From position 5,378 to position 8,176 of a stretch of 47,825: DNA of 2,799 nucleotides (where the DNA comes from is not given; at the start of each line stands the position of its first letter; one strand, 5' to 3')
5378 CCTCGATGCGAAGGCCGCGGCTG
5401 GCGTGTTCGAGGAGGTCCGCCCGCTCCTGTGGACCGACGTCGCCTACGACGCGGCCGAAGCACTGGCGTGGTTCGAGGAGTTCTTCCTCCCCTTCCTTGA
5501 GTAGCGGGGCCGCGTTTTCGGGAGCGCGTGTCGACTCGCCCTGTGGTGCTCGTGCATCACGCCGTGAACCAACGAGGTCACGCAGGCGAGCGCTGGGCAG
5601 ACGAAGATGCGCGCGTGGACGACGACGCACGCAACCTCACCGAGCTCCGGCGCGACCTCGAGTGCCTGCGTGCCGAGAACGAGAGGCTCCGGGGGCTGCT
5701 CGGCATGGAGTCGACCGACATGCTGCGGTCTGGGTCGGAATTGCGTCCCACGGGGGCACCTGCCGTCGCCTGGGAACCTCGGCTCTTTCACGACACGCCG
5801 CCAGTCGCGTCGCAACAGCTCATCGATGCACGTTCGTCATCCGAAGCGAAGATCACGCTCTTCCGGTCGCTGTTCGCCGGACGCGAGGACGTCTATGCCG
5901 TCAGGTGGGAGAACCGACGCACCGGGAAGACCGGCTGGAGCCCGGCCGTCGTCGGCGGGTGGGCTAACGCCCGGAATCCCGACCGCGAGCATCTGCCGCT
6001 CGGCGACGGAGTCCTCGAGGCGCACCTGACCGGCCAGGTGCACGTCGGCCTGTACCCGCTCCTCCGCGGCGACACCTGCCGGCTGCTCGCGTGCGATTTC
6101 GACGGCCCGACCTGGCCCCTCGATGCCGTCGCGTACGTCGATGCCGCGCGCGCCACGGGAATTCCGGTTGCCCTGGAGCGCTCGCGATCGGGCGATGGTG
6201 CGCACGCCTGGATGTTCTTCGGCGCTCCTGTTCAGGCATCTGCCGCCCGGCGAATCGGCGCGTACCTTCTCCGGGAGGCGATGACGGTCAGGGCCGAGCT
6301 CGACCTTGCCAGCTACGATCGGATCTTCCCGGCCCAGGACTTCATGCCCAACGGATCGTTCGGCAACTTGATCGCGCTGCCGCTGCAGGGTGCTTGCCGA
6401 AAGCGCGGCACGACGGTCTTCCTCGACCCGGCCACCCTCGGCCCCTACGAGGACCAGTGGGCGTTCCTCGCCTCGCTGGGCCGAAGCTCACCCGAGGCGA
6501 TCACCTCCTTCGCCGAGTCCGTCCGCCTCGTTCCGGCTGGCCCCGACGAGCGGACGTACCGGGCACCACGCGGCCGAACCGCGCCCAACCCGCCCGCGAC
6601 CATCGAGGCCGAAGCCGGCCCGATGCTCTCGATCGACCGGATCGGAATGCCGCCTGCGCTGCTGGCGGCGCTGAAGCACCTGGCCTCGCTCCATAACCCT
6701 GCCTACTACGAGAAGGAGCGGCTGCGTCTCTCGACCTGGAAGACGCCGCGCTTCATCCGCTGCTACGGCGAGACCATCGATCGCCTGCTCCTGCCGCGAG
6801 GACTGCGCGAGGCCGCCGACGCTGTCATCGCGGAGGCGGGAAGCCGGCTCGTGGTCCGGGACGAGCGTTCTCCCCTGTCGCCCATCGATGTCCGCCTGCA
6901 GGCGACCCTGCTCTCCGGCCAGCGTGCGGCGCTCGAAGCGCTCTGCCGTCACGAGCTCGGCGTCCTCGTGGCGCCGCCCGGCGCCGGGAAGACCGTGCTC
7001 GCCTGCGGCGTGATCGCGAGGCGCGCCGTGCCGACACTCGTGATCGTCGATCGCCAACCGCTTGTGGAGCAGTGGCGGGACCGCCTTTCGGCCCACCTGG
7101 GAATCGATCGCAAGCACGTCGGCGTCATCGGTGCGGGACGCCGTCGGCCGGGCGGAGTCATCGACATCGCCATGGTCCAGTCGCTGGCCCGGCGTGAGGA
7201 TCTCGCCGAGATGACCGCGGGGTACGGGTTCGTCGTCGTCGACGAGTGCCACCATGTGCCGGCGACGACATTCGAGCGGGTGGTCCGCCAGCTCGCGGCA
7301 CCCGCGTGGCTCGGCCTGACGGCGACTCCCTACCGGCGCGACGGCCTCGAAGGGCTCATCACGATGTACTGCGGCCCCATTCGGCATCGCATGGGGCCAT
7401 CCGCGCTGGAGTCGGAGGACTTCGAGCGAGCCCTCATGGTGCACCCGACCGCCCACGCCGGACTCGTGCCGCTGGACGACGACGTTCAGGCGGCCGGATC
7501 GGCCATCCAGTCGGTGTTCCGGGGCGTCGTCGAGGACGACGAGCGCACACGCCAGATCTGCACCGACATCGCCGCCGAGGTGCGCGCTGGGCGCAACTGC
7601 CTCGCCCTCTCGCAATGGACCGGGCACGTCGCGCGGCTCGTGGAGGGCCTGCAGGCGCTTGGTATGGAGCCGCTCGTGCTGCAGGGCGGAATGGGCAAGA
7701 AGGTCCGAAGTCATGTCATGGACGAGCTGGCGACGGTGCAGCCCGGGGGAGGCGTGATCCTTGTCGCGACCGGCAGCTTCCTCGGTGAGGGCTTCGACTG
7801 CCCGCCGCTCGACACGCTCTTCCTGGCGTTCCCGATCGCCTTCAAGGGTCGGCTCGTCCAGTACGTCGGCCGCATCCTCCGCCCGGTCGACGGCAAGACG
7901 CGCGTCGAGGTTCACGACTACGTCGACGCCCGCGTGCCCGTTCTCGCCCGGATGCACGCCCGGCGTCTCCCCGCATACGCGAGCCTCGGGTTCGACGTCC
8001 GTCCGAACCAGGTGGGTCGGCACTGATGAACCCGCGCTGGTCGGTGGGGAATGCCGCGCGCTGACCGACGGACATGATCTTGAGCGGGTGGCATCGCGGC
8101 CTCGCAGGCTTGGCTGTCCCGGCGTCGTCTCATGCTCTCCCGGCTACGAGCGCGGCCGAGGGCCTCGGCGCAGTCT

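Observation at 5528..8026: PrimPol(AEP)-SF2 helicase fusion directly downstream of AbiE: candidate composite defence cassette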

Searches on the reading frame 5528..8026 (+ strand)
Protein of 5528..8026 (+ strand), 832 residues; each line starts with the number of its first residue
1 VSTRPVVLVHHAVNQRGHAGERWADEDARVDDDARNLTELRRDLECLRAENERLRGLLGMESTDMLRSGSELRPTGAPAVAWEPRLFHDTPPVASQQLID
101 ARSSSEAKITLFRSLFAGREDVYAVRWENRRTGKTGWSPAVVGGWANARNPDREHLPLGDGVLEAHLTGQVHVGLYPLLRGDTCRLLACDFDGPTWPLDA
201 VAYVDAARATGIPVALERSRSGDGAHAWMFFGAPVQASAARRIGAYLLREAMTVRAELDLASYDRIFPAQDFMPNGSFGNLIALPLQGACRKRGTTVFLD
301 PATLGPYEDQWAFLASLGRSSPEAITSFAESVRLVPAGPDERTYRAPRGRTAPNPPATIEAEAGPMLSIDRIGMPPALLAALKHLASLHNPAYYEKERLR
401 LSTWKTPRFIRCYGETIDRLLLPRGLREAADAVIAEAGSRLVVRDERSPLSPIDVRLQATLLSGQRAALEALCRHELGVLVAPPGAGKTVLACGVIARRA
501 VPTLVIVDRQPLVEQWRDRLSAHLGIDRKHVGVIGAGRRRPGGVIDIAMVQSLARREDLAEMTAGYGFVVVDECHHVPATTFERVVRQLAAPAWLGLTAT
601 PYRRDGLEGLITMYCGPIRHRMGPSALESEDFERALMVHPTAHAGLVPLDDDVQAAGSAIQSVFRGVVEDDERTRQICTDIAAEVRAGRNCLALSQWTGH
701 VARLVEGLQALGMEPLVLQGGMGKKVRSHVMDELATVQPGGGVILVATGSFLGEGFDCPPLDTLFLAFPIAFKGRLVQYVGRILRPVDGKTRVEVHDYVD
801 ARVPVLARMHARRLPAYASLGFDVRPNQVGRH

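Call 4: search_protein_families(library=pfam, proteins=[window:5528-8026:+], max_evalue=0.01)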
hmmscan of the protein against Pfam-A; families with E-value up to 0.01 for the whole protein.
window:5528-8026:+ (832 aa): 7 families
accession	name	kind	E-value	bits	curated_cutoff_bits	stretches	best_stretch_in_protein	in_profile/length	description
PF22548.2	AEP-TOTE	-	1.4e-76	257.6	27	1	108-327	2-229/230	TOTE conflict system, Archaeo-Eukaryotic Primase domain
PF04851.21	ResIII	-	7.1e-22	78.5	22.5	1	461-603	4-164/164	Type III restriction enzyme, res subunit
PF00270.35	DEAD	-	6.2e-06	26.5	26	1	465-602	4-161/167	DEAD/DEAH box helicase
PF13604.12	AAA_30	-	0.0013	18.9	27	0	461-589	2-112/191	AAA domain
PF13481.12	AAA_25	-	0.0015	18.6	27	1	459-500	16-58/195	AAA domain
PF00271.37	Helicase_C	-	0.0026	18.4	23.5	1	682-785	10-108/110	Helicase conserved C-terminal domain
PF13401.12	AAA_22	-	0.003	18.3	27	1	477-589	7-108/130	AAA domain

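Call 5: search_protein_families(library=ncbifam, proteins=[window:5528-8026:+], max_evalue=0.01)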
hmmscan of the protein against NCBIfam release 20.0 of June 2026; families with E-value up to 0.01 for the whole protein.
window:5528-8026:+ (832 aa): 8 families
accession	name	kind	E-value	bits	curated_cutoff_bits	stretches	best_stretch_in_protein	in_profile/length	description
NF045503.1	repair_heli_XPB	equivalog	1.1e-20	73.7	610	1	465-633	188-367/548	DNA repair helicase XPB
NF040561.1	PrimPol_Msp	equivalog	3.4e-18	65.5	200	2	205-331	224-344/515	CRISPR-associated primase-polymerase type A1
NF053632.1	heli_RadD_YejH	equivalog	9.8e-14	50.5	720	1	476-605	23-155/573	DNA repair helicase RadD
TIGR00603.1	rad25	subfamily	4.3e-11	41.8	328.7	1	474-606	274-418/734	DNA repair helicase rad25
TIGR04095.1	dnd_restrict_1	equivalog_domain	2.5e-07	30.1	600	0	751-799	348-396/451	DNA phosphorothioation system restriction enzyme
NF010337.0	PRK13766.1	equivalog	9.3e-05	20.7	610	0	472-534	27-93/781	Hef nuclease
NF041062.1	DpdE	equivalog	0.00011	20.3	500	1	485-604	180-300/1048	protein DpdE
NF046051.1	restrict_EcoAI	equivalog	0.00039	18.9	550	1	479-606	181-318/768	EcoAI/FtnUII family type I restriction enzme subunit R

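Call 6: search_protein_families(library=padloc, proteins=[window:5528-8026:+], max_evalue=0.01)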
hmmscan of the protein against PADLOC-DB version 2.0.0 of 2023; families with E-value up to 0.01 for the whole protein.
window:5528-8026:+ (832 aa): 10 families
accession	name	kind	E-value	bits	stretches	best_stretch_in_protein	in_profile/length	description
PDLC01465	PrimPol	-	9e-84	279.3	1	100-326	14-238/276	"CAS-I,CAS-II,CAS-III,CAS-IV,CAS-V,CAS-VI; associated"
PDLC01101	PrimPol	-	5.7e-18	62.9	1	112-319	133-328/490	adaptation polymerase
PDLC03659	mREase_IV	-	1.5e-16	57.5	1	428-800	190-567/945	Type IV methyl-directed restriction enzyme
PDLC02707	PbeA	-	7.6e-14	49.2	2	458-605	250-417/672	PbeA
PDLC02704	PbeA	-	5.6e-10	36.3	2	565-604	383-421/682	PbeA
PDLC03658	mREase_IV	-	1.7e-08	30.7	1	479-799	246-558/953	Type IV methyl-directed restriction enzyme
PDLC00659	HmaA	-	4.7e-06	22.7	1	479-586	126-244/1176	SNF2 helicase / DEAD-box helicase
PDLC03051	REase_MTase_I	-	0.00073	14.7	1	721-791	534-605/1591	Type I restriction enzyme-methyltransferase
PDLC02705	PbeA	-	0.0029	13.8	0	750-802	584-636/691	PbeA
PDLC02706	PbeA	-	0.0097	12.5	0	568-604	398-434/722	PbeA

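Call 8: find_homologous_proteins(query=window:5528-8026:+, max_evalue=1e-10)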
Query window:5528-8026:+ (832 aa): 5418 proteins with E <= 1e-10 among 8000 candidates; the best 120 are listed.
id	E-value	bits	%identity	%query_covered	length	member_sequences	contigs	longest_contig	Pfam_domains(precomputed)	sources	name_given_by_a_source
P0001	0.0e+0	1890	100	100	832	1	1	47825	PF00270.36,PF22548.3,PF04851.22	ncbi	-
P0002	0.0e+0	1524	83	98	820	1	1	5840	PF00270.36,PF22548.3,PF04851.22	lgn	-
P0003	0.0e+0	1522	83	98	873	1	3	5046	PF00270.36,PF22548.3,PF04851.22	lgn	-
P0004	0.0e+0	1519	85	96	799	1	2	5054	PF22548.3,PF04851.22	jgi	jgi:superfamily II DNA or RNA helicase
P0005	0.0e+0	1492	82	98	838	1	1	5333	PF00270.36,PF22548.3,PF04851.22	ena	-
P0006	0.0e+0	1454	82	95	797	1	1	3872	PF00270.36,PF22548.3,PF04851.22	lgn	-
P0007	0.0e+0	1447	81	95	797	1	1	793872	PF22548.3,PF04851.22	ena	-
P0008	0.0e+0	1447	84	91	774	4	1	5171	PF00270.36,PF22548.3,PF04851.22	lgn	-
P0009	0.0e+0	1422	80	96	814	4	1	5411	PF22548.3,PF04851.22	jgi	jgi:superfamily II DNA or RNA helicase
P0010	0.0e+0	1414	79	95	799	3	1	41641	PF22548.3,PF04851.22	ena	-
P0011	0.0e+0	1404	80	90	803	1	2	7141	PF00270.36,PF22548.3,PF00271.38,PF04851.22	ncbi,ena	-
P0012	0.0e+0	1403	79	95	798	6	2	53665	PF00270.36,PF22548.3,PF04851.22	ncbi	-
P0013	0.0e+0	1345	75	96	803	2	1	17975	PF00270.36,PF22548.3,PF04851.22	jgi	-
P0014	0.0e+0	1320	74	96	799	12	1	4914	PF00270.36,PF22548.3,PF00271.38,PF04851.22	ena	-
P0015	0.0e+0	1320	75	96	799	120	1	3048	PF22548.3,PF04851.22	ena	-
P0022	0.0e+0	1305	73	95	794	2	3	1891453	PF00270.36,PF22548.3,PF04851.22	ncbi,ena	-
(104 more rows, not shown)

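Call 16: search_solved_structures(query=window:5528-8026:+, max_evalue=0.001)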
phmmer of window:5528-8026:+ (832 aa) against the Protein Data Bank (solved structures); distinct sequences matched with E-value up to 0.001: 18.
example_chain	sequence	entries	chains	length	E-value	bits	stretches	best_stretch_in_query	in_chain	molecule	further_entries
6p4f_A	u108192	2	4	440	1.2e-22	83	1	461-625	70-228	DNA-dependent ATPase XPBII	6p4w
5tnu_A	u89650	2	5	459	1.4e-22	82.8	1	461-625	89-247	DNA-dependent ATPase XPBII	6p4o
6p66_A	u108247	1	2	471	2.9e-17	65.2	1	458-629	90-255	DNA repair protein RAD25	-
2fwr_A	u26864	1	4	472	2.9e-17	65.2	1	458-629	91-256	DNA repair protein RAD25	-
2fz4_A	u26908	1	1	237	1.6e-14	56.1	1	458-607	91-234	DNA repair protein RAD25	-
5fmf_1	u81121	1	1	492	3.9e-11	44.9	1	445-619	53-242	DNA REPAIR HELICASE RAD25, SSL2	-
5sva_Z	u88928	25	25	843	1.1e-10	43.4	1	445-619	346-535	DNA repair helicase RAD25 | General transcription and DNA repair factor IIH helicase subunit XPB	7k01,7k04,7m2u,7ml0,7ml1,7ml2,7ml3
7clg_A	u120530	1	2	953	3.7e-10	41.7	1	457-799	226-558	Putative helicase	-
6jde_B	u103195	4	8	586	2.4e-09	39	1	467-799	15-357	Putative DNA repair helicase RadD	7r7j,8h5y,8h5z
5oqj_7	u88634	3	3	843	9.1e-09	37.1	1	565-619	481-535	DNA repair helicase RAD25 | General transcription and DNA repair factor IIH helicase subunit XPB | General transcription and DNA repair factor IIH helicase subu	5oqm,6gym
7nqd_A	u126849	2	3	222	1.2e-08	36.7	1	105-321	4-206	TPR_REGION domain-containing protein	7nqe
7nqf_A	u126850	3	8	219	1.6e-08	36.3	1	108-321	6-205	TPR_REGION domain-containing protein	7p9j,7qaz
5of4_A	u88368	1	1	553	3e-07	32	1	448-617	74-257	TFIIH basal transcription factor complex helicase XPB subunit,XPB,TFIIH basal transcriptio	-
8ebt_A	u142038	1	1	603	3.7e-07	31.8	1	448-617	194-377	General transcription and DNA repair factor IIH helicase subunit XPB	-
6nmi_A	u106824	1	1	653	4.2e-07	31.6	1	448-617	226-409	General transcription and DNA repair factor IIH helicase subunit XPB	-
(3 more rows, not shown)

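Call 18: find_encoding_contigs(protein=P0001, flank=10000, max_places=3)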
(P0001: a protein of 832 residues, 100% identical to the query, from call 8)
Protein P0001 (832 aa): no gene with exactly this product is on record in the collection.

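Call 19: find_encoding_contigs(protein=P0007, flank=10000, max_places=3)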
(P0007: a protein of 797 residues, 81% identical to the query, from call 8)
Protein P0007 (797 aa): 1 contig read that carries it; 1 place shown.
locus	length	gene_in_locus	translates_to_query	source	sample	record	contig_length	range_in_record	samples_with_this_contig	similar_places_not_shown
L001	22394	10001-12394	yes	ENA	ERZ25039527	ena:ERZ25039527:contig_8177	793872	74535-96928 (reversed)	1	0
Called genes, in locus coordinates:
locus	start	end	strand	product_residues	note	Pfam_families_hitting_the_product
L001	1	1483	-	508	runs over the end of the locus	PF07730:HisKA_3, PF13581:HATPase_c_2 (weak), PF02518:HATPase_c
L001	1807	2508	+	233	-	PF13545:HTH_Crp_2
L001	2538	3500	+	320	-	PF00561:Abhydrolase_1, PF12146:Hydrolase_4, PF12697:Abhydrolase_6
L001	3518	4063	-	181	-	-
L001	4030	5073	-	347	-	PF00248:Aldo_ket_red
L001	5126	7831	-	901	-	PF00133:tRNA-synt_1, PF09334:tRNA-synt_1g, PF13603:tRNA-synt_1_2, PF00133:tRNA-synt_1, PF08264:Anticodon_1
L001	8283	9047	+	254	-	-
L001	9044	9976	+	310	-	PF08843:AbiEii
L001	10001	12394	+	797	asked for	PF22548:AEP-TOTE, PF04851:ResIII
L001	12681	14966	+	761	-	PF00630:Filamin (faint), PF23616:Ig_GEX2_N (faint)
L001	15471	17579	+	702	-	PF00630:Filamin (faint), PF15073:SPATA48 (faint), PF23616:Ig_GEX2_N (faint)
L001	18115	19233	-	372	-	PF01757:Acyl_transf_3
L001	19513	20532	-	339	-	-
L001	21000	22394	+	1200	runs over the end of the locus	-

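Call 20: find_encoding_contigs(protein=P0022, flank=10000, max_places=3)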
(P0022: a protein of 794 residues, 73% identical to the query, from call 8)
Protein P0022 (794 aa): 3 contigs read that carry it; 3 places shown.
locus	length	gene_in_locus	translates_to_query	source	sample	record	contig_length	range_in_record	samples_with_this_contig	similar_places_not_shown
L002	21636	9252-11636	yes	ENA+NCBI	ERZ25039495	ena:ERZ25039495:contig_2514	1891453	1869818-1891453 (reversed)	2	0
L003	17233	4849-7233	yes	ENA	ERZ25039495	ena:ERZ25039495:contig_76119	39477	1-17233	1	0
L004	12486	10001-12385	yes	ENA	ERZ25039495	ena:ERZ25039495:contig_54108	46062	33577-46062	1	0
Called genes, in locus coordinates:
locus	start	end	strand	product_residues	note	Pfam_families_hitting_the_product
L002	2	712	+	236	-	?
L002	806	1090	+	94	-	-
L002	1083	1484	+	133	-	PF00072:Response_reg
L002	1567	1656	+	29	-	-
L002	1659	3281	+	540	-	PF03814:KdpA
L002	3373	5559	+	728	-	PF00122:E1-E2_ATPase, PF00702:Hydrolase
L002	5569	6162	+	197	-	PF02669:KdpC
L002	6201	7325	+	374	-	PF02702:KdpD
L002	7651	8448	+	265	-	PF09407:AbiEi_1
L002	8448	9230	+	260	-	PF08843:AbiEii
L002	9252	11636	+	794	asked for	PF22548:AEP-TOTE, PF00270:DEAD (weak), PF04851:ResIII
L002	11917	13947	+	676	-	PF07676:PD40 (faint), PF02129:Peptidase_S15 (faint), PF26549:Tricorn_N (faint), PF00561:Abhydrolase_1 (weak), PF20434:BD-FAE (faint), PF00326:Peptidase_S9, PF01738:DLH (weak)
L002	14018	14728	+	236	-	-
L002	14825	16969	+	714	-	PF12437:GSIII_N, PF00120:Gln-synt_C, PF18318:Gln-synt_C-ter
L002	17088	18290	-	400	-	PF01053:Cys_Met_Meta_PP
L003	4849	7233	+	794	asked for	PF22548:AEP-TOTE, PF00270:DEAD (weak), PF04851:ResIII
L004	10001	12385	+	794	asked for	PF22548:AEP-TOTE, PF00270:DEAD (weak), PF04851:ResIII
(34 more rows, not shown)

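Call 22: find_related_loci(query=A1, collection=genome_contigs, flank=10000)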
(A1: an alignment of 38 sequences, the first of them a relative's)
Query A1 (832 aa) in genome_contigs; peptide patterns used: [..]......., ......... (x = any residue, [..] = any of these).
599 stretches matched a pattern (row limit reached: there are more); 592 encode a relative of the query (tblastn E <= 1e-3); the best 80 are kept; 80 distinct loci.
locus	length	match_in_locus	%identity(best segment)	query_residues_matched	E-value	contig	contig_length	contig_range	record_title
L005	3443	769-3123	81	39-828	0e+0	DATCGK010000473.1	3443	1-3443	MAG TPA_asm: Candidatus Limnocylindrales bacterium isolate SMAG_U7805 k141_187547, whole genome shotgun sequence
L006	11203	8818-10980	78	33-758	0e+0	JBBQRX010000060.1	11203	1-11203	MAG: Candidatus Limnocylindrales bacterium isolate Co_metawrap_1715 Cmw_1715_k141_2330955_length_11203_cov_19.9863, whol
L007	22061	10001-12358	64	26-826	0e+0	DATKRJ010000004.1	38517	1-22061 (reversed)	MAG TPA_asm: Thermomicrobiaceae bacterium isolate SMAG_U14025 k141_315083, whole genome shotgun sequence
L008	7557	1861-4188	65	40-824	0e+0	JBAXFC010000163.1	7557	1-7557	MAG: Chloroflexota bacterium isolate ELA261 MAG261_163, whole genome shotgun sequence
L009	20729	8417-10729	62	36-822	0e+0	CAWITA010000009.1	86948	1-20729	MAG: uncultured Acidimicrobiaceae bacterium isolate MFD09222.bin.2.119 genome assembly, contig: contig_173196, whole gen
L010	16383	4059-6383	61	31-823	0e+0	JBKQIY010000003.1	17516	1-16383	MAG: Acidimicrobiia bacterium isolate BAr3G3H3I__bin_81 BAr3G3H3I_000000000749, whole genome shotgun sequence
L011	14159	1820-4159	59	31-831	0e+0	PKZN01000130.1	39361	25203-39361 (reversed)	MAG: Acidimicrobiaceae bacterium isolate bog_635 73.20111000_S3S.1_contig_5653, whole genome shotgun sequence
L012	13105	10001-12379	59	12-831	0e+0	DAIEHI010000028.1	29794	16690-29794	MAG TPA_asm: Acidimicrobiaceae bacterium isolate clean1008 k141_2813124, whole genome shotgun sequence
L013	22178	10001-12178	64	99-828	0e+0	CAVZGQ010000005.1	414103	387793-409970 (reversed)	MAG: uncultured Acidimicrobiaceae bacterium isolate MFD04463.bin.2.20 genome assembly, contig: contig_9402, whole genome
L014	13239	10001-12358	57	32-831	0e+0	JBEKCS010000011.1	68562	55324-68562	MAG: Acidimicrobiales bacterium isolate SPRUCE 165 SPRUCE_165_11, whole genome shotgun sequence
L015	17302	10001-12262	60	47-822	0e+0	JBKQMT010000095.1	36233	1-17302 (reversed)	MAG: Acidimicrobiales bacterium isolate LABRr1A1B1C__bin_78 LABRr1A1B1C_000000178924, whole genome shotgun sequence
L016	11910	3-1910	73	196-831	0e+0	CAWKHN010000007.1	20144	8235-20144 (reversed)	MAG: uncultured Chloroflexia bacterium isolate MFD02416.bin.1.50 genome assembly, contig: contig_14958, whole genome sho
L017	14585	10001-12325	58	40-831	0e+0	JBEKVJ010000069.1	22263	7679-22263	MAG: Acidimicrobiales bacterium isolate SPRUCE 601 SPRUCE_601_69, whole genome shotgun sequence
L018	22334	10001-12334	60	18-830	0e+0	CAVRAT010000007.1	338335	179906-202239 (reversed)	MAG: uncultured Acidimicrobiaceae bacterium isolate MFD04492.bin.2.85 genome assembly, contig: contig_7641, whole genome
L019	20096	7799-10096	58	40-822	0e+0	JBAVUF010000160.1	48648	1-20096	MAG: Acidimicrobiales bacterium isolate MFD02913_ilm_asm_bin1 k127_212298, whole genome shotgun sequence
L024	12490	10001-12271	54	47-824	0e+0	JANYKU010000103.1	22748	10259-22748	MAG: Ilumatobacteraceae bacterium isolate GL140_5_metabinner_44 GL140_5_k141_494447, whole genome shotgun sequence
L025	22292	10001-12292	54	38-823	0e+0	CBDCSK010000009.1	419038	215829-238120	MAG: Candidatus Aldehydirespirator sp. isolate 158ad01d-a0e1-4362-9a4e-647a92b6262f genome assembly, contig: contig_9, w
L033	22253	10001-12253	49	42-822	0e+0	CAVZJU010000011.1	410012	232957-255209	MAG: uncultured Actinomycetes bacterium isolate MFD05442.bin.1.340 genome assembly, contig: contig_40190, whole genome s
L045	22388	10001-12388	50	30-822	0e+0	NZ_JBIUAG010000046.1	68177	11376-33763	Kutzneria sp. NPDC052558 NPDC052558_381_G6.ctg-0046, whole genome shotgun sequence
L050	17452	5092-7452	49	29-822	0e+0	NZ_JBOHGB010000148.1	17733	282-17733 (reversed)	MAG: Actinophytocola sp. isolate SD8029_metabat2.bin.17 NODE_704_length_17733_cov_5.508179, whole genome shotgun sequenc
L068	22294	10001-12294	55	38-823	0e+0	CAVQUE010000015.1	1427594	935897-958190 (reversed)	MAG: uncultured Acidimicrobiaceae bacterium isolate MFD09964.bin.2.87 genome assembly, contig: contig_9939, whole genome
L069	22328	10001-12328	48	40-822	0e+0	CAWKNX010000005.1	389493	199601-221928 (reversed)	MAG: uncultured Actinomycetota bacterium isolate MFD00991.bin.1.10 genome assembly, contig: contig_23648, whole genome s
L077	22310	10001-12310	44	43-822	0e+0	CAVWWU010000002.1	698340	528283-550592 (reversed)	MAG: uncultured Actinomycetota bacterium isolate MFD09495.bin.1.73 genome assembly, contig: contig_10562, whole genome s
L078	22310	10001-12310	44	43-822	0e+0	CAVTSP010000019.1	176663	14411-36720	MAG: uncultured Actinomycetota bacterium isolate MFD09495.bin.1.50 genome assembly, contig: contig_1985, whole genome sh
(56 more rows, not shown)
